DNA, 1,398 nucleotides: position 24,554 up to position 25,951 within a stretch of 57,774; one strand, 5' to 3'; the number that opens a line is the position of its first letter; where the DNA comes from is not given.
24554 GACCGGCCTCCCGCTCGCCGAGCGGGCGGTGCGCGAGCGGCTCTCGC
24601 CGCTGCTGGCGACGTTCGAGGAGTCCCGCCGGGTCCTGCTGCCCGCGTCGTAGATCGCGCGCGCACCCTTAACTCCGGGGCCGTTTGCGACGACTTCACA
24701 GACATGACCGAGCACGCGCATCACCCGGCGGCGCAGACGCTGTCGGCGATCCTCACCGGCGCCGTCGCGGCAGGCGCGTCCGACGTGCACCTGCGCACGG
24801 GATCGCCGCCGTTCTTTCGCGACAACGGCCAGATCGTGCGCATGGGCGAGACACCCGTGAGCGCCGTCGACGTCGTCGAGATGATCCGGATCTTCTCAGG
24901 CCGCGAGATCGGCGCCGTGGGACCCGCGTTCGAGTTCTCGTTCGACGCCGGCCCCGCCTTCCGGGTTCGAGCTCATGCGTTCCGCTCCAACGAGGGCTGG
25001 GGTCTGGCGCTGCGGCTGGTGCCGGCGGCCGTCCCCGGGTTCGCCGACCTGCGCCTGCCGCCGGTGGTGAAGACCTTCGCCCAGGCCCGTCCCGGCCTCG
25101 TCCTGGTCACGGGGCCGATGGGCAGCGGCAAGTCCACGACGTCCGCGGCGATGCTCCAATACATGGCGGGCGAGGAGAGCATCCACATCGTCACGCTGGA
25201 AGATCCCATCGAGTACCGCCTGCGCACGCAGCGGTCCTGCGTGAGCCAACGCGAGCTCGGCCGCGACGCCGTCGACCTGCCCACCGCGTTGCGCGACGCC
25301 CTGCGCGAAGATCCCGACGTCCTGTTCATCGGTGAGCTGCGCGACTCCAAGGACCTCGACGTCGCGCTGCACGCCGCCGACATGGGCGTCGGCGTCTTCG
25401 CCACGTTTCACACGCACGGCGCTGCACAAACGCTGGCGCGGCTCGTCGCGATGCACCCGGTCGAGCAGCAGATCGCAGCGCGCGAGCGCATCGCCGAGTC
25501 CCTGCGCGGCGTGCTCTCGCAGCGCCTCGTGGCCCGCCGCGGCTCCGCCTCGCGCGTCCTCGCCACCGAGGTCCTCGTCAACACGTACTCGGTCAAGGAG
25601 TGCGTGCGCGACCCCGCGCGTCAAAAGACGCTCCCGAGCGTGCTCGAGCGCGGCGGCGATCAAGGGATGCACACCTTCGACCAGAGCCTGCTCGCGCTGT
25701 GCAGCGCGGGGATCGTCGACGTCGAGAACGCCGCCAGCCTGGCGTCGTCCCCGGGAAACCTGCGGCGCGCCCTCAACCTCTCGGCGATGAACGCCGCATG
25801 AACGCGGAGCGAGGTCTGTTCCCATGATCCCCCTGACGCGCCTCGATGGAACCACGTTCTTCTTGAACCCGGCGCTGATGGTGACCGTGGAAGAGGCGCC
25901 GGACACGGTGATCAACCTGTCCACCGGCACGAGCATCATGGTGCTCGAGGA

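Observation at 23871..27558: HDOD protein and a full-length PilT-family ATPase sit at the head of the flbD-motA-motB flagellar motor unit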

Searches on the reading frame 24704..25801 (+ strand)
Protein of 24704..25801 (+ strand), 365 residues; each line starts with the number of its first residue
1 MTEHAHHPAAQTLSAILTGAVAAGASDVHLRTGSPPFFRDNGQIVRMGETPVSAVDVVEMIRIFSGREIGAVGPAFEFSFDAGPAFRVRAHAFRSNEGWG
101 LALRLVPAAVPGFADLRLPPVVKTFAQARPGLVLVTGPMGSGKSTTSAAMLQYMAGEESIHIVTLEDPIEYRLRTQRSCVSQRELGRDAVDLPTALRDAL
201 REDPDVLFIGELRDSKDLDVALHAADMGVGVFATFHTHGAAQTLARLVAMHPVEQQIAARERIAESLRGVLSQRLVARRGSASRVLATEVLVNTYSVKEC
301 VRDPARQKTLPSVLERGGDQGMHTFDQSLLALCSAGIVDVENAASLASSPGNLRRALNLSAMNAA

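Call 8: search_protein_families(library=pfam, proteins=[window:24704-25801:+], max_evalue=0.01)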
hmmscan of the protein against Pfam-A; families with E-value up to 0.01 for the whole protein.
window:24704-25801:+ (365 aa): 7 families
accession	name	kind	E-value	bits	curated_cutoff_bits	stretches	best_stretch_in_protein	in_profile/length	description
PF00437.27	T2SSE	-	5.2e-40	137.7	24.9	1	5-300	4-305/370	Type II/IV secretion system protein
PF13191.12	AAA_16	-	9.2e-06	26.7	32.6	1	126-275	20-124/167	AAA ATPase domain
PF06414.18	Zeta_toxin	-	0.00052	19.9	22.3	1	126-162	12-49/199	Zeta toxin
PF13173.12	AAA_14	-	0.0017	18.8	27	1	132-221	4-80/129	AAA domain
PF13555.12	AAA_29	-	0.0017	18.5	27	1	125-158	17-50/61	P-loop containing region of AAA domain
PF25199.1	nSTAND_NTPase5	-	0.002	18.4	34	1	126-175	37-86/145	Novel STAND NTPase 5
PF20720.3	nSTAND3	-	0.0056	16.8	27.2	1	131-168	18-54/155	Novel STAND NTPase 3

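Call 9: search_protein_families(library=ncbifam, proteins=[window:24704-25801:+], max_evalue=0.01)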
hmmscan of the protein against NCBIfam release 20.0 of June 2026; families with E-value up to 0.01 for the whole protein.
window:24704-25801:+ (365 aa): 21 families
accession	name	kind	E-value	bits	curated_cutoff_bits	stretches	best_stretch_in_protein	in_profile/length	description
TIGR01420.1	pilT_fam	subfamily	4e-99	332.1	319.1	1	13-350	2-341/343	PilT/PilU family type 4a pilus ATPase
TIGR02525.1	plasmid_TraJ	equivalog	2.9e-34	118.6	368.3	1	88-279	107-301/372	plasmid transfer ATPase TraJ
TIGR02524.1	dot_icm_DotB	equivalog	3.3e-33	115.4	463.3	1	15-303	8-311/358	Dot/Icm type IV secretion system ATPase DotB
TIGR02533.1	type_II_gspE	equivalog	1.7e-32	112.8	630.25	1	128-279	241-382/486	type II secretion system ATPase GspE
NF041000.1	ATPase_ComGA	equivalog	3.1e-30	105.1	300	1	122-277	120-266/267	competence type IV pilus ATPase ComGA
TIGR02538.1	type_IV_pilB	equivalog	5.3e-30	104.6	675.65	1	130-279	316-455/564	type IV-A pilus assembly ATPase PilB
NF007755.0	PRK10436.1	equivalog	3.1e-29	102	617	1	122-292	212-371/465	type II secretion system protein GspE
NF053534.1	T4PilAsmATPsTfpB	equivalog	6.1e-25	87.6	850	1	124-279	330-475/584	type IV pilus assembly ATPase TfpB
TIGR02782.1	TrbB_P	equivalog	1.7e-12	47.2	304.55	1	133-272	139-277/303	P-type conjugative transfer ATPase TrbB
NF058587.1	archaellum_moto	equivalog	4.6e-12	45.4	550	1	133-253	278-398/527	archaellum flagellar ATPase motor FlaI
TIGR03819.1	heli_sec_ATPase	hypoth_equivalog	5.4e-12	45.5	373.15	1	123-272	172-324/340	TadA family conjugal transfer-associated ATPase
TIGR02788.1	VirB11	equivalog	6e-11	41.9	249.95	1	133-268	147-285/308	P-type DNA transfer ATPase VirB11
NF010407.0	PRK13833.1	subfamily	7.2e-10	38.8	499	1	133-293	147-305/323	conjugal transfer protein TrbB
NF010469.0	PRK13894.1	subfamily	2.9e-08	33.4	508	1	133-252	152-269/320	conjugal transfer ATPase TrbB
NF010425.0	PRK13851.1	equivalog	1.9e-07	30.3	461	1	133-252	165-285/344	type IV secretion system protein VirB11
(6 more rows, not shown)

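Call 11: find_homologous_proteins(query=window:24704-25801:+)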
Query window:24704-25801:+ (365 aa): 7996 proteins with E <= 0.001 among 8000 candidates; the best 120 are listed.
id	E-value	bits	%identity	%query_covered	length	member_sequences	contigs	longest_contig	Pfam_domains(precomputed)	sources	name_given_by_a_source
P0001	5.5e-233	790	100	100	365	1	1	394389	PF00437.27,PF13191.13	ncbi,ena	-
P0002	1.5e-149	516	67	96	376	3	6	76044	PF00437.27,PF13191.13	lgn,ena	-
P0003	1.1e-142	493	64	98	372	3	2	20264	PF00437.27,PF13191.13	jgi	jgi:twitching motility protein PilT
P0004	1.4e-142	493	63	94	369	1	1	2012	PF00437.27,PF13191.13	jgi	jgi:twitching motility protein PilT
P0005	8.7e-132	457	58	98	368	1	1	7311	PF00437.27,PF13191.13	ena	-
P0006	6.2e-129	448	57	100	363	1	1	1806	PF00437.27,PF13191.13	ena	-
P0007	2.1e-128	446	57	97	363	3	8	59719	PF00437.27,PF13191.13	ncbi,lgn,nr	ncbi:MAG: Flp pilus assembly complex ATPase component TadA [Deltaproteobacteria bacterium]|nr:Flp pi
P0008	2.0e-127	443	58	97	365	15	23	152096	PF00437.27,PF13191.13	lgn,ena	-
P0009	2.3e-127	443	59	94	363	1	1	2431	PF00437.27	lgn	-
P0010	9.6e-127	441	56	100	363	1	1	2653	PF00437.27,PF13191.13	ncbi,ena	-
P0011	2.6e-126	439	59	100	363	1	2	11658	PF00437.27,PF13191.13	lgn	-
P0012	5.2e-125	435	57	98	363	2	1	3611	PF00437.27,PF13191.13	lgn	-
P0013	5.6e-119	415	56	96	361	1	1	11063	PF00437.27,PF20720.4,PF13191.13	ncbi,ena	-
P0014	1.5e-116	407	55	98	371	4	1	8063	PF00437.27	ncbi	-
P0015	2.4e-116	407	55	96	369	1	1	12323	PF00437.27,PF13191.13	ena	-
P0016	1.8e-114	401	58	84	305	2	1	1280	PF00437.27,PF13191.13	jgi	jgi:twitching motility protein PilT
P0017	7.3e-114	399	54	96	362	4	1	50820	PF00437.27,PF13191.13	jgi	jgi:twitching motility protein PilT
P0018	1.0e-112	395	51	96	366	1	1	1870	PF00437.27,PF13191.13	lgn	-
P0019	2.7e-112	393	53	96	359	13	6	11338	PF00437.27,PF13191.13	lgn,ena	-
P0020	6.9e-112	392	53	96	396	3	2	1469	PF00437.27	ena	-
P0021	2.3e-110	387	51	97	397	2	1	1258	PF00437.27,PF13191.13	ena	-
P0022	1.6e-109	384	52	96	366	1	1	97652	PF00437.27,PF25199.2,PF13191.13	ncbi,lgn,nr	ncbi:MAG: PilT/PilU family type 4a pilus ATPase [Deltaproteobacteria bacterium]|nr:PilT/PilU family 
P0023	1.5e-108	381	54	96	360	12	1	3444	PF00437.27,PF13191.13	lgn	-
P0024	8.4e-108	379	51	98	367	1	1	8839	PF13173.13,PF00437.27,PF13191.13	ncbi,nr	ncbi:MAG: PilT/PilU family type 4a pilus ATPase [Deltaproteobacteria bacterium]|nr:PilT/PilU family 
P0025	1.1e-107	378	51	97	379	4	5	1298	PF00437.27,PF13191.13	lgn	-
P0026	1.3e-107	378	51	94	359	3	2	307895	PF00437.27,PF00004.36,PF13191.13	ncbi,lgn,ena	-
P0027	4.3e-107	376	50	96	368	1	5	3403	PF00437.27,PF13191.13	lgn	-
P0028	6.0e-107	376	51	97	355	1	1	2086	PF00437.27,PF13191.13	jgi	jgi:twitching motility protein PilT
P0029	1.0e-106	375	50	93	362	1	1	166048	PF00437.27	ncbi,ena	-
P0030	9.7e-106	372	50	98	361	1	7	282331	PF00437.27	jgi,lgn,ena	-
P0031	1.5e-105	371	50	96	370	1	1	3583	PF00437.27,PF13191.13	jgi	jgi:twitching motility protein PilT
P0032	1.6e-104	368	52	94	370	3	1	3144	PF00437.27,PF13191.13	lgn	-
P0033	4.7e-104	366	49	99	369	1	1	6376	PF00437.27,PF00004.36,PF13191.13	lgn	-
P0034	8.0e-104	366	49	98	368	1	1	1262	PF00437.27,PF13401.13,PF13191.13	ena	-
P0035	8.9e-104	365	51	93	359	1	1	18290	PF00437.27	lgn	-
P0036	1.3e-103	365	52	95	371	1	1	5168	PF00437.27,PF13191.13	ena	-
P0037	2.1e-103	364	49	98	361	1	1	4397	PF00437.27,PF20720.4,PF13191.13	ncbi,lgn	-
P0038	2.2e-103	364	49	96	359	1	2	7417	PF00437.27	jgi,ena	-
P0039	2.6e-103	364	49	97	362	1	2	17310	PF00437.27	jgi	jgi:twitching motility protein PilT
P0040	4.9e-102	360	48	97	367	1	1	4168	PF00437.27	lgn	-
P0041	1.4e-100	355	49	96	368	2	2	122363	PF00437.27,PF00004.36,PF01580.25,PF25199.2,PF13191.13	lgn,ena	-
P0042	2.0e-100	354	48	98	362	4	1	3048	PF00437.27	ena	-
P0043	4.0e-100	353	50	95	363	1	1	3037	PF00437.27,PF13191.13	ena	-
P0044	1.0e-99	352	48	96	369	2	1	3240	PF00437.27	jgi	-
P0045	9.3e-99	349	47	96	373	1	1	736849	PF00437.27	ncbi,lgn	-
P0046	2.5e-98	347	49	95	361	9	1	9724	PF00437.27,PF13191.13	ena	-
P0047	1.0e-97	345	47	99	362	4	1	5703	PF00437.27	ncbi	-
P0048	2.7e-96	341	47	96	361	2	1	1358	PF00437.27,PF13191.13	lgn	-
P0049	2.5e-95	338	56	78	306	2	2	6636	PF00437.27,PF13191.13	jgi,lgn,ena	-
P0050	6.6e-95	336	47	96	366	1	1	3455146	PF00437.27,PF13476.13,PF13191.13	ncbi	ncbi:MAG: PilT/PilU family type 4a pilus ATPase [Myxococcales bacterium]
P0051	8.5e-93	329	45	96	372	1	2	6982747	PF00437.27,PF07728.21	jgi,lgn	jgi:twitching motility protein PilT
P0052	3.4e-85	304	-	-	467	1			PF08734.18,PF00437.27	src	-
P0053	1.5e-84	302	46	99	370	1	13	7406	PF00437.27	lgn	-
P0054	1.7e-84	302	52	78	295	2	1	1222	PF00437.27,PF13191.13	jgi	jgi:twitching motility protein PilT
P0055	7.8e-84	300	-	-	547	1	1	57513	PF00437.27,PF13604.13,PF13245.13,PF13555.13,PF13401.13,PF13191.13,PF00005.34,PF12775.14,PF13476.13,PF10236.16,PF01580.25,PF25199.2,PF13481.13,PF20720.4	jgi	jgi:pilus retraction protein PilT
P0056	7.0e-83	297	46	95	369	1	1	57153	PF00437.27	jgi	jgi:twitching motility protein PilT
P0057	2.3e-82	295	46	95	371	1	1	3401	PF00437.27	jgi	-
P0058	5.4e-80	287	44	95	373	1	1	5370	PF00437.27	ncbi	ncbi:MAG: PilT/PilU family type 4a pilus ATPase [Polyangiales bacterium]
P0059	4.3e-79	284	44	95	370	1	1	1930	PF00437.27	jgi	jgi:twitching motility protein PilT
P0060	4.4e-79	284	43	96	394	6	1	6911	PF00437.27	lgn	-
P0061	5.3e-78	281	43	95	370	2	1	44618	PF00437.27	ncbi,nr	ncbi:MAG: PilT/PilU family type 4a pilus ATPase [Deltaproteobacteria bacterium]|nr:PilT/PilU family 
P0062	9.9e-78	280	43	95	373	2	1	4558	PF00437.27,PF13191.13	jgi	-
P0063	1.0e-77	280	44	95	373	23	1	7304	PF00437.27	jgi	jgi:twitching motility protein PilT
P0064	2.1e-77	279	44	95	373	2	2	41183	PF00437.27,PF13191.13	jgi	jgi:twitching motility protein PilT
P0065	4.2e-77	278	44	95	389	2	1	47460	PF00437.27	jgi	jgi:twitching motility protein PilT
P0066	7.1e-77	277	44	94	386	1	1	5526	PF00437.27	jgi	-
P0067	2.0e-76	275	43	95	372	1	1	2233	PF00437.27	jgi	jgi:twitching motility protein PilT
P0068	2.1e-76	275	44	95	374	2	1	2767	PF00437.27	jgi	jgi:twitching motility protein PilT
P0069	3.1e-76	275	42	95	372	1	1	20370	PF00437.27,PF13191.13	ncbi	ncbi:MAG: hypothetical protein RL701_7244 [Pseudomonadota bacterium]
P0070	3.1e-76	275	41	98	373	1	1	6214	PF00437.27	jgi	jgi:twitching motility protein PilT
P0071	6.3e-76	274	43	96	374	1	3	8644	PF00437.27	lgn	-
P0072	1.4e-75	273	44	94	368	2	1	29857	PF00437.27,PF13191.13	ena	-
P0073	2.4e-75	272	43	95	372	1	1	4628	PF00437.27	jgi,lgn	jgi:twitching motility protein PilT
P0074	3.2e-75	272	43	95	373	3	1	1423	PF00437.27,PF13191.13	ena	-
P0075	3.2e-75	272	43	95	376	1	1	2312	PF00437.27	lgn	-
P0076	8.1e-75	270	42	95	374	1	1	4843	PF00437.27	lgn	-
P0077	1.8e-74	269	43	96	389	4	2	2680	PF00437.27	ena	-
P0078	3.5e-74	268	43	95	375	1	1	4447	PF00437.27,PF13191.13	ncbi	-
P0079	8.4e-74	267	41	99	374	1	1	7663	PF00437.27,PF13191.13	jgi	jgi:twitching motility protein PilT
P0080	1.2e-73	266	41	98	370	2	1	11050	PF00437.27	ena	-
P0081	1.8e-73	266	42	95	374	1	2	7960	PF00437.27,PF13191.13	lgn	-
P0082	7.3e-73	264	41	98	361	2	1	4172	PF00437.27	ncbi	-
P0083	1.2e-72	263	42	94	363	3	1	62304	PF00437.27,PF13401.13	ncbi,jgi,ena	-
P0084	1.6e-72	263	43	94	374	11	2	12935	PF00437.27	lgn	-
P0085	1.8e-72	263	40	96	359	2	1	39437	PF00437.27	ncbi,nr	ncbi:MAG: PilT/PilU family type 4a pilus ATPase [Deltaproteobacteria bacterium]|nr:PilT/PilU family 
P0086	3.9e-72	261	42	97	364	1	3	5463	PF00437.27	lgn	-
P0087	4.4e-72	261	42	95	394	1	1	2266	PF00437.27,PF13191.13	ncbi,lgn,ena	-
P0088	4.5e-72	261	42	97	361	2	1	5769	PF00437.27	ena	-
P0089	4.6e-72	261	41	95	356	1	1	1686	PF00437.27,PF13401.13,PF25199.2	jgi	jgi:twitching motility protein PilT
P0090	4.8e-72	261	40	93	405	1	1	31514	PF00437.27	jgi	jgi:twitching motility protein PilT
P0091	6.7e-72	261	43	93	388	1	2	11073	PF00437.27,PF13191.13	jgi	jgi:twitching motility protein PilT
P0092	7.6e-72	260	41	94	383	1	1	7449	PF00437.27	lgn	-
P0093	1.0e-71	260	41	94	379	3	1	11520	PF00437.27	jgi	jgi:twitching motility protein PilT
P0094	1.1e-71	260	42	97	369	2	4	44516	PF00437.27,PF25199.2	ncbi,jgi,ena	-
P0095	1.3e-71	260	40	93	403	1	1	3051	PF00437.27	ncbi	-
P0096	1.6e-71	259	41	94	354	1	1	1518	PF00437.27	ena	-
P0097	1.7e-71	259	40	98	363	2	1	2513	PF00437.27,PF13191.13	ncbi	-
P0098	1.8e-71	259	41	98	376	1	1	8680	PF00437.27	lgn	-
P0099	2.0e-71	259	42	96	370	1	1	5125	PF00437.27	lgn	-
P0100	4.4e-71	258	41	93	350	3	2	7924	PF00437.27,PF13401.13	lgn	-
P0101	5.9e-71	257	42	93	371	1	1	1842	PF00437.27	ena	-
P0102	9.3e-71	257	42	93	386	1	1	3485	PF00437.27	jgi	jgi:twitching motility protein PilT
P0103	9.9e-71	257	40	93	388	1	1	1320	PF00437.27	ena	-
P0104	1.2e-70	257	41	93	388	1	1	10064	PF00437.27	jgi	jgi:twitching motility protein PilT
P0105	1.4e-70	256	41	97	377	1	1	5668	PF00437.27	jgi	jgi:twitching motility protein PilT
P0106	2.7e-70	255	41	93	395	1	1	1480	PF00437.27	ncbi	-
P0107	2.8e-70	255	39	96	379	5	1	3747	PF00437.27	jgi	-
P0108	2.9e-70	255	41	94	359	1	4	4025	PF00437.27,PF13191.13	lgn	-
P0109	3.4e-70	255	41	93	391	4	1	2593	PF00437.27,PF13191.13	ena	-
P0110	4.5e-70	255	41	92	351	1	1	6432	PF00437.27,PF13555.13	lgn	-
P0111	5.4e-70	254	41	93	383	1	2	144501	PF00437.27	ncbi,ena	-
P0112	5.9e-70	254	41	93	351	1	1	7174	PF00437.27,PF13555.13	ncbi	ncbi:type IV pilus twitching motility protein PilT [soil metagenome]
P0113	7.6e-70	254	40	95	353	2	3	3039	PF00437.27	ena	-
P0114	7.8e-70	254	40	94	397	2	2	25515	PF00437.27,PF13191.13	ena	-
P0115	8.0e-70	254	-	-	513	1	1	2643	PF00437.27,PF13604.13,PF13476.13,PF13555.13,PF13401.13,PF01580.25,PF25199.2,PF20720.4,PF13191.13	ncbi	ncbi:MAG: PilT/PilU family type 4a pilus ATPase, partial [Minicystis sp.]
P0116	8.7e-70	254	37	96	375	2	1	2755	PF00437.27,PF13191.13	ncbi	-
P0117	8.8e-70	254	41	93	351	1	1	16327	PF00437.27,PF13555.13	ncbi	ncbi:MAG: type IV pilus twitching motility protein PilT [Longimicrobiaceae bacterium]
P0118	8.9e-70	254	43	93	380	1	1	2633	PF00437.27,PF13191.13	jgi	jgi:twitching motility protein PilT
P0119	9.0e-70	254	42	95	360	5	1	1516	PF00437.27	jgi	jgi:twitching motility protein PilT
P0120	9.1e-70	254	42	93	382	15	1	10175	PF00437.27,PF13191.13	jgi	jgi:twitching motility protein PilT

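Call 13: find_encoding_contigs(protein=P0001, flank=10000, max_places=3)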
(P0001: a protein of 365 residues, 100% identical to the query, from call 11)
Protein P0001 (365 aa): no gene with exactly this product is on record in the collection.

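Call 14: find_related_loci(query=window:24704-25801:+, collection=genome_contigs, flank=10000)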
Query window:24704-25801:+ (365 aa) in genome_contigs; peptide patterns used: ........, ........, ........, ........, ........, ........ (x = any residue, [..] = any of these).
123 stretches matched a pattern; 4 encode a relative of the query (tblastn E <= 1e-3); 4 distinct loci.
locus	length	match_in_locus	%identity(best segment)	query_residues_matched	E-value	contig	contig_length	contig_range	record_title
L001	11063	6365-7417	56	13-362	3e-122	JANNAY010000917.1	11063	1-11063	MAG: Deltaproteobacteria bacterium isolate OTE_78_metabat_392 OTE_78_k141_2345656, whole genome shotgun sequence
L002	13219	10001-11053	54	13-362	5e-117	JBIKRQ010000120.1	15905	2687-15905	MAG: Myxococcota bacterium isolate ME2015-06-12_3300042296_group6_bin12 Rohwer_bin1495_scaffold_1649_c1, whole genome sh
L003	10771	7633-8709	34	9-364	3e-62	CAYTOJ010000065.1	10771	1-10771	MAG TPA_asm: uncultured Rickettsiales bacterium isolate SRP150892_co2_142 genome assembly, contig: NODE_9234_length_1077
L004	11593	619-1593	31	16-337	8e-43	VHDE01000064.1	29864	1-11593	MAG: Verrucomicrobia bacterium isolate K_Offshore_80m_m1_157 K_Offshore_80m_m1_157_Ga0194132_10003135, whole genome shot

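Call 15: find_encoding_contigs(protein=P0002, flank=10000, max_places=2)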
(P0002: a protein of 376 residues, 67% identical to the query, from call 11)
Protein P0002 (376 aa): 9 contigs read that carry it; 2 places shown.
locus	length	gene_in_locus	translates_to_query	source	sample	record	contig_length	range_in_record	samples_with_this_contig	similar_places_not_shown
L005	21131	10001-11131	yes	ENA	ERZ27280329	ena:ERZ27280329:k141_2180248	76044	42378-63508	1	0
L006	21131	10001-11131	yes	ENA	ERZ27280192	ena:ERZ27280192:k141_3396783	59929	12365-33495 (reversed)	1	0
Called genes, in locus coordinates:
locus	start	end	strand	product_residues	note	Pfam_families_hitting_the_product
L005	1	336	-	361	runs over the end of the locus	PF02119:FlgI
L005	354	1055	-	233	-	PF02107:FlgH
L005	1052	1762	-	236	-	-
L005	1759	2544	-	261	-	PF00460:Flg_bb_rod, PF22692:LlgE_F_G_D1, PF06429:Flg_bbr_C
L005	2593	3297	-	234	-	PF00460:Flg_bb_rod, PF22692:LlgE_F_G_D1 (weak), PF06429:Flg_bbr_C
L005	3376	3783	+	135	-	PF02050:FliJ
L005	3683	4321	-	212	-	-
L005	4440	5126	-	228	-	PF04542:Sigma70_r2, PF04539:Sigma70_r3, PF08281:Sigma70_r4_2, PF04545:Sigma70_r4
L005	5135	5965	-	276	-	PF00142:Fer4_NifH (faint), PF02374:ArsA_ATPase (weak), PF06564:CBP_BcsQ (weak), PF10609:ParA, PF13614:AAA_31, PF01656:CbiA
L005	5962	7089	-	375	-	PF00448:SRP54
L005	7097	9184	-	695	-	PF00771:FHIPEP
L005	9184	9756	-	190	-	PF04542:Sigma70_r2, PF08281:Sigma70_r4_2 (weak), PF04545:Sigma70_r4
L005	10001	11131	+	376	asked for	PF00437:T2SSE, PF13191:AAA_16 (weak)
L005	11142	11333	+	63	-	PF06289:FlbD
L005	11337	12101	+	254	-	PF20560:MotA_N, PF01618:MotA_ExbB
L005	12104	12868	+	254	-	PF13677:MotB_plug, PF00691:OmpA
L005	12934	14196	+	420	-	-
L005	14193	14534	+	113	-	-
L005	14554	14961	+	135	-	PF00460:Flg_bb_rod (weak), PF06429:Flg_bbr_C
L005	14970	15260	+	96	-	PF02049:FliE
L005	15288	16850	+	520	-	PF01514:YscJ_FliF, PF08345:YscJ_FliF_C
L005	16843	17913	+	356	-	PF03448:MgtE_N (faint), PF14842:FliG_N, PF14841:FliG_M, PF01706:FliG_C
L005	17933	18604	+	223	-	PF02108:FliH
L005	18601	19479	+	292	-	PF01052:FliMN_C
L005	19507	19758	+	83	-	PF01052:FliMN_C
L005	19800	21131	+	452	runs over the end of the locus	PF02874:ATP-synt_ab_N (weak), PF00006:ATP-synt_ab, PF18269:T3SS_ATPase_C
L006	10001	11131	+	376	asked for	PF00437:T2SSE, PF13191:AAA_16 (weak)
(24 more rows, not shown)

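Call 16: find_encoding_contigs(protein=P0008, flank=10000, max_places=2)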
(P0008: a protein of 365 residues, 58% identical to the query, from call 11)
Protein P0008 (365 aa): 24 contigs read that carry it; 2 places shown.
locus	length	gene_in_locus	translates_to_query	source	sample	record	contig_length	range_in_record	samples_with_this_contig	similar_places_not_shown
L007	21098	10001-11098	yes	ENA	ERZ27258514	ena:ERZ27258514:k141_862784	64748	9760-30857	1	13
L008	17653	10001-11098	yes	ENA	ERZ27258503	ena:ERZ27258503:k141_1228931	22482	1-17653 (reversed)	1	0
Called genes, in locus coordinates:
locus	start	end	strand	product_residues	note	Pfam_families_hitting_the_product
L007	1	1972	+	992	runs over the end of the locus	-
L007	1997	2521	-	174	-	PF16697:Yop-YscD_cpl (weak), PF00498:FHA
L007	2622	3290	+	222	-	-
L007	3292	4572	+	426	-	PF00072:Response_reg, PF00563:EAL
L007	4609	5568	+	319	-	-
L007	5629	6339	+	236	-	-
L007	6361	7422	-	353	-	PF07719:TPR_2 (faint), PF13428:TPR_14 (faint), PF23914:TPR_CcmH_CycH (faint), PF14559:TPR_19 (weak), PF13432:TPR_16, PF06262:Zincin_1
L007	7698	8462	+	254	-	-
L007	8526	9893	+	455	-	-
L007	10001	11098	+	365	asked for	PF00437:T2SSE, PF13191:AAA_16 (weak)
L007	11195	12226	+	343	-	PF02374:ArsA_ATPase (weak), PF10609:ParA, PF13614:AAA_31, PF01656:CbiA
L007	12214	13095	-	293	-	PF08668:HDOD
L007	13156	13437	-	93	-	-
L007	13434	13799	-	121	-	PF02561:FliS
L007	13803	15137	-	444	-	PF02465:FliD_N, PF07195:FliD_C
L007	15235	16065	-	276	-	PF00669:Flagellin_N, PF00700:Flagellin_C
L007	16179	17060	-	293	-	PF00669:Flagellin_N (weak)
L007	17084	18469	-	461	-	PF22638:FlgK_D1, PF06429:Flg_bbr_C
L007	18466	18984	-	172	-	PF05130:FlgN (faint)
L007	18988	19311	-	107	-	PF04316:FlgM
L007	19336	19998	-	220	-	PF01551:Peptidase_M23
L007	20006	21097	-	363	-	PF02119:FlgI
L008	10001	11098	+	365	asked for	PF00437:T2SSE, PF13191:AAA_16 (weak)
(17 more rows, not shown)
